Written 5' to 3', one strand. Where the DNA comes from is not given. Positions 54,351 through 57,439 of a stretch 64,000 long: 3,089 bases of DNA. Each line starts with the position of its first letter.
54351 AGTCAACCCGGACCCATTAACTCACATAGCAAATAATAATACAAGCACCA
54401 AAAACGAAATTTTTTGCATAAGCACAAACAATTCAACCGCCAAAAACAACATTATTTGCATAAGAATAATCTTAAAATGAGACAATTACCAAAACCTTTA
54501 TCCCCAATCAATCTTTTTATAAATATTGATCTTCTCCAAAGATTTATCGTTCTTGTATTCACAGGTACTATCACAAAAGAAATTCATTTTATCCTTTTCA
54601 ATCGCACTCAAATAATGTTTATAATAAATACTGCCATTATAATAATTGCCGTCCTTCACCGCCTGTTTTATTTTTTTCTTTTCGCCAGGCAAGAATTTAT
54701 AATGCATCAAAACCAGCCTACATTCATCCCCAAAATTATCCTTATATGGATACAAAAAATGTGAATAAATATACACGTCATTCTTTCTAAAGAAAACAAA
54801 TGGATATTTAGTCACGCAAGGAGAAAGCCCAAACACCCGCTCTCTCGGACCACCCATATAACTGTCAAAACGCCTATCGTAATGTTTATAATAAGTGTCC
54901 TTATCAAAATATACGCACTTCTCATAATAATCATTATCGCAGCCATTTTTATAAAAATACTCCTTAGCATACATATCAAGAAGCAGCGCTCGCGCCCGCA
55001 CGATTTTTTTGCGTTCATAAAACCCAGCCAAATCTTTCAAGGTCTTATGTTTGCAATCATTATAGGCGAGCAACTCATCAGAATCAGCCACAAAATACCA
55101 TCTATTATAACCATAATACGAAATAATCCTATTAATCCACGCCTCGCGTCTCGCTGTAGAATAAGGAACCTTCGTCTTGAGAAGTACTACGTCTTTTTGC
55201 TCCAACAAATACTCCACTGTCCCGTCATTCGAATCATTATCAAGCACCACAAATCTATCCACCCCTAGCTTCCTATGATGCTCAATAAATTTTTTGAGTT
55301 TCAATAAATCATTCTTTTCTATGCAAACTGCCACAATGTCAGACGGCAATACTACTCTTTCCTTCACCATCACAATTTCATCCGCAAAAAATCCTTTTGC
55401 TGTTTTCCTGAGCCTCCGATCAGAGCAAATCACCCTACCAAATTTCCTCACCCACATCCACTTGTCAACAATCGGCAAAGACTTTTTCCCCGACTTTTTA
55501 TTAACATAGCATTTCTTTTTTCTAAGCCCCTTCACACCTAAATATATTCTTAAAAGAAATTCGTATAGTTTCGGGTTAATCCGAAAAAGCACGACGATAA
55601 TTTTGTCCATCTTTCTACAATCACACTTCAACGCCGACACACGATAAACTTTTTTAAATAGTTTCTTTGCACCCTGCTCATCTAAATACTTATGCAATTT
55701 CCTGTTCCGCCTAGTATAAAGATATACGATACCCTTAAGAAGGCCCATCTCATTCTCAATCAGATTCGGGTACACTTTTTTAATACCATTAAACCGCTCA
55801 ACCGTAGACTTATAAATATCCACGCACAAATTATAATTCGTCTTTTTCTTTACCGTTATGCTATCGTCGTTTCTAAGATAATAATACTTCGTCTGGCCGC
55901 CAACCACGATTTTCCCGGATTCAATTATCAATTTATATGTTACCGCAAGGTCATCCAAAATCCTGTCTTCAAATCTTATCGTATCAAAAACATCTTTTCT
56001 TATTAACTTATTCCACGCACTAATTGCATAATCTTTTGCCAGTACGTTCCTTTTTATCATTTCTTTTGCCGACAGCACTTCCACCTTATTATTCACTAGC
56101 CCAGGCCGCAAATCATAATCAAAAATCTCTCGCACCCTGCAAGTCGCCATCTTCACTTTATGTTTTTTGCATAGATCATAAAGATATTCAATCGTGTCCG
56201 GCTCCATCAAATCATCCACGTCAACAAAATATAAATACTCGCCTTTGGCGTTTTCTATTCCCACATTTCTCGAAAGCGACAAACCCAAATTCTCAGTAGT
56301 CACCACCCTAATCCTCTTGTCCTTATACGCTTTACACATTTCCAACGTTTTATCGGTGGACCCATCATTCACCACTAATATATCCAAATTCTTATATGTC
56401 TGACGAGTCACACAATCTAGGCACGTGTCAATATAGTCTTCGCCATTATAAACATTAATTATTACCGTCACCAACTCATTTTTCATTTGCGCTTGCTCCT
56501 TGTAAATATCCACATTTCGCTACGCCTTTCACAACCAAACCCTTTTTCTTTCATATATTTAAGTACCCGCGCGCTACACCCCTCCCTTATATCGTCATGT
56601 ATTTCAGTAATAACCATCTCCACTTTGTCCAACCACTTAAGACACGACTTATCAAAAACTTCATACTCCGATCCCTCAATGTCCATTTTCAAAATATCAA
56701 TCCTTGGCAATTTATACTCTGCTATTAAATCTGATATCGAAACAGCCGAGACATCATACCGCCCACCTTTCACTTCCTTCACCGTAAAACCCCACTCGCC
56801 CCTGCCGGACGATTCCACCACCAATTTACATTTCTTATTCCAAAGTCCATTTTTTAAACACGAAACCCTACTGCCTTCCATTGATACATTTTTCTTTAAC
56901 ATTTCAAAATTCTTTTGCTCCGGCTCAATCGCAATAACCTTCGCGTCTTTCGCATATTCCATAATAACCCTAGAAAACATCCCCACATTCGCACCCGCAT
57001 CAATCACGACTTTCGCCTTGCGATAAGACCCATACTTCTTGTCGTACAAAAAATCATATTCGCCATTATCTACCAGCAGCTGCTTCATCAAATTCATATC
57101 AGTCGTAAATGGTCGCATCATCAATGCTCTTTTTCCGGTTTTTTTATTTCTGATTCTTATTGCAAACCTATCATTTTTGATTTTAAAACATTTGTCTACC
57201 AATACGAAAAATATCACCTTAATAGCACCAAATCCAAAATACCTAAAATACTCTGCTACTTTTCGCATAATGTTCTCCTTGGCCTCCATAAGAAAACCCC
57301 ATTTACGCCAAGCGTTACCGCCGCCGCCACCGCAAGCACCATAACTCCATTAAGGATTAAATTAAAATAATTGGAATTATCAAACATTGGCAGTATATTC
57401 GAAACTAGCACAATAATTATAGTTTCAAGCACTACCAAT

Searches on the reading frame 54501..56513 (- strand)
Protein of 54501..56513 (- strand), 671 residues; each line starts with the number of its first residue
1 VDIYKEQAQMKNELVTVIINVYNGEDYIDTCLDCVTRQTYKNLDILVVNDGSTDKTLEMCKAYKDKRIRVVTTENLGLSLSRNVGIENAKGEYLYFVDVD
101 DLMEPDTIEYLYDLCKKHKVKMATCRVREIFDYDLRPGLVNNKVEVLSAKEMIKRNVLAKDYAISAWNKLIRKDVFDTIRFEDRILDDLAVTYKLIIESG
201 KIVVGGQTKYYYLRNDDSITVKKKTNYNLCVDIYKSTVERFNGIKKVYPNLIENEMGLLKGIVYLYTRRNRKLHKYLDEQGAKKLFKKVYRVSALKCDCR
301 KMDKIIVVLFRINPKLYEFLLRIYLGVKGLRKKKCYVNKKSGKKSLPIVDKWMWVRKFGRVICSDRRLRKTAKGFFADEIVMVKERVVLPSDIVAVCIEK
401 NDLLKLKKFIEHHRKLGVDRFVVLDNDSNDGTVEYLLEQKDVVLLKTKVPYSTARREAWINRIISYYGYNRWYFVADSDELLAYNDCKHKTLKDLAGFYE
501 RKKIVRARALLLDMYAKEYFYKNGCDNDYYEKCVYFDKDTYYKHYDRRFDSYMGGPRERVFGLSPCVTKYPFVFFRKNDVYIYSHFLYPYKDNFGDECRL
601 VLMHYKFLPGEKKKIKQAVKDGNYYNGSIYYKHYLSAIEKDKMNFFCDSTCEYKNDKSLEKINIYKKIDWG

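Call 93: search_protein_families(library=pfam, proteins=[window:54501-56513:-], max_evalue=0.00001)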
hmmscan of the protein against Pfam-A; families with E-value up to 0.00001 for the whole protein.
window:54501-56513:- (671 aa): 4 families
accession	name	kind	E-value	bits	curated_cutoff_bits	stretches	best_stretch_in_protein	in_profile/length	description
PF00535.33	Glycos_transf_2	-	4.4e-35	121.5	23.3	1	16-179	1-167/168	Glycosyl transferase family 2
PF13704.12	Glyco_tranf_2_4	-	1.1e-28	100.1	27.5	1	401-495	2-97/98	Glycosyl transferase family 2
PF10111.15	Glyco_tranf_2_2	-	2.4e-15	57.2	27.3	1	16-176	1-175/276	Glycosyltransferase like family 2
PF13641.12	Glyco_tranf_2_3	-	2e-14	54.6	27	1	15-130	3-125/230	Glycosyltransferase like family 2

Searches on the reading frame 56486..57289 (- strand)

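Call 93: search_protein_families(library=pfam, proteins=[window:56486-57289:-], max_evalue=0.00001)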
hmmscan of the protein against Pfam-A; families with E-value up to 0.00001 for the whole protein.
window:56486-57289:- (268 aa): 2 families
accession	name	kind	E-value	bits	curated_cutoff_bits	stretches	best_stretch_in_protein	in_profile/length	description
PF05050.19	Methyltransf_21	-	9.2e-19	68.6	22.7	1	97-251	1-171/173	Methyltransferase FkbM domain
PF02475.24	TRM5-TYW2_MTfase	-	3.2e-06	27.6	28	0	91-137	36-82/164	TRM5/TYW2 methyltransferase domain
